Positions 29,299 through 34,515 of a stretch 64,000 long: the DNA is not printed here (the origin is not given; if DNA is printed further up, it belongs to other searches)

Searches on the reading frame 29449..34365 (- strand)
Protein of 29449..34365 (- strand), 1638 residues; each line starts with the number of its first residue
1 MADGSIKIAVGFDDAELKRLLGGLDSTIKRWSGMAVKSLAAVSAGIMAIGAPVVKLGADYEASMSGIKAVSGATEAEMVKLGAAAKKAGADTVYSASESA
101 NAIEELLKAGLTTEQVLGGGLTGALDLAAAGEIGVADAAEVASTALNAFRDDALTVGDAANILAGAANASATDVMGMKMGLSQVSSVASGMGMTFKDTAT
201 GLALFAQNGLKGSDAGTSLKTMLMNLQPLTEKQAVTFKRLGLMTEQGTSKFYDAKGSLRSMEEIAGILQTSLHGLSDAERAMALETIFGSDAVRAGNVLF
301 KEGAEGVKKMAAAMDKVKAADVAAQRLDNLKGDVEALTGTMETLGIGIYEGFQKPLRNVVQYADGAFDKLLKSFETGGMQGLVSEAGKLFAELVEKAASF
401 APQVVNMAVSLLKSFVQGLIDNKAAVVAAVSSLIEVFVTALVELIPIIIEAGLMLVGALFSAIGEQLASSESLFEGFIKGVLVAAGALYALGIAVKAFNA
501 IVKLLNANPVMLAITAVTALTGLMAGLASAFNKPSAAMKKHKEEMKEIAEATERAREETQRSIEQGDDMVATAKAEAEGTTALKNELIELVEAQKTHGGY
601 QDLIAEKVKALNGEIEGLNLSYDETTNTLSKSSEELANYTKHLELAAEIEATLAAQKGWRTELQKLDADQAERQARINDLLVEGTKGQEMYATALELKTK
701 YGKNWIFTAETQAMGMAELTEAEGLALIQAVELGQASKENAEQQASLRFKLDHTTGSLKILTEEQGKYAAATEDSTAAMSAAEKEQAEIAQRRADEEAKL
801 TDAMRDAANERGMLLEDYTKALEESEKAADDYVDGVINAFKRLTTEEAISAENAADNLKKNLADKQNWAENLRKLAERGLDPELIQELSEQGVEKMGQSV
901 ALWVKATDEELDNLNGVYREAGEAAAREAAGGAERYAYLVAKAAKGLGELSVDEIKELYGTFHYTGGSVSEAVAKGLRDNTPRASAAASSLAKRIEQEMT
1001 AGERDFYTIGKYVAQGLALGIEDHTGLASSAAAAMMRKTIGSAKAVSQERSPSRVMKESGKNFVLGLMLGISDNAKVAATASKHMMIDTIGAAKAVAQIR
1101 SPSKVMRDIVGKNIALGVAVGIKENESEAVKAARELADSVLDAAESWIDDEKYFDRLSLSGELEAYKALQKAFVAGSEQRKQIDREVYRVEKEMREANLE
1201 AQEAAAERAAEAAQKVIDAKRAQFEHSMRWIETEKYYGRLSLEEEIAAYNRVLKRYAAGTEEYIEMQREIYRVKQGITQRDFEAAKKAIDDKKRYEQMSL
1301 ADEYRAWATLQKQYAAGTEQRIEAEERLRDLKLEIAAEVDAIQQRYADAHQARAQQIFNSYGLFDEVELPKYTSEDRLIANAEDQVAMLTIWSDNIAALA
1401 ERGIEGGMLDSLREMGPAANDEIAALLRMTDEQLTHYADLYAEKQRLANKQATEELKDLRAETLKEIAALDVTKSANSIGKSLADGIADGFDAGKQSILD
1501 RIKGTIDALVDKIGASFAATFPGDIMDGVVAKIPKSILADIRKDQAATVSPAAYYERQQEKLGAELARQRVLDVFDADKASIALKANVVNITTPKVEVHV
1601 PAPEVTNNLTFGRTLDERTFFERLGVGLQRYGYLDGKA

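Call 67: search_protein_families(library=phrogs, proteins=[window:29449-34365:-], max_evalue=0.00001)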
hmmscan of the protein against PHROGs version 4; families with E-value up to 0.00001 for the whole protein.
window:29449-34365:- (1638 aa): 25 families
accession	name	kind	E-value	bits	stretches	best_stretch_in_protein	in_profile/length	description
phrog_1533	-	tail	1.6e-102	345.2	1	22-1360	217-1398/1688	tail length tape measure protein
phrog_5218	-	unknown function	3.1e-101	341.5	3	37-894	210-1036/1599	-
phrog_4704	-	tail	9.3e-94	316.3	1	40-371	202-526/625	tail length tape measure protein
phrog_5493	-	tail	1e-69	237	4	34-346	47-367/1102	tail length tape measure protein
phrog_1272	-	tail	5.1e-65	221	3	20-524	230-669/1606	tail length tape measure protein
phrog_9696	-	tail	2.5e-60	205.4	1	34-801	56-682/1415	tail length tape measure protein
phrog_1686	-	tail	7.9e-58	197.2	4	383-948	362-869/1224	tail length tape measure protein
phrog_991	-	tail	2.2e-44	152.5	1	10-511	244-760/1966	tail length tape measure protein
phrog_28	-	tail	2.9e-43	149.7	1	37-1102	263-1129/1228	tail length tape measure protein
phrog_19074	-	unknown function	5.5e-38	131.6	1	48-364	146-456/1384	-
phrog_167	-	tail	3.4e-37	128.8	1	35-524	264-671/1555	tail length tape measure protein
phrog_9228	-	tail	8.4e-36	124.7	1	27-552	189-657/1425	tail length tape measure protein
phrog_1204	-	tail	1.5e-32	113.6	3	38-480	178-604/1483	tail protein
phrog_36752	-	unknown function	1.7e-28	99.9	1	35-350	54-363/1078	-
phrog_16692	-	unknown function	5.3e-24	85.7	1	37-424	159-557/1107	-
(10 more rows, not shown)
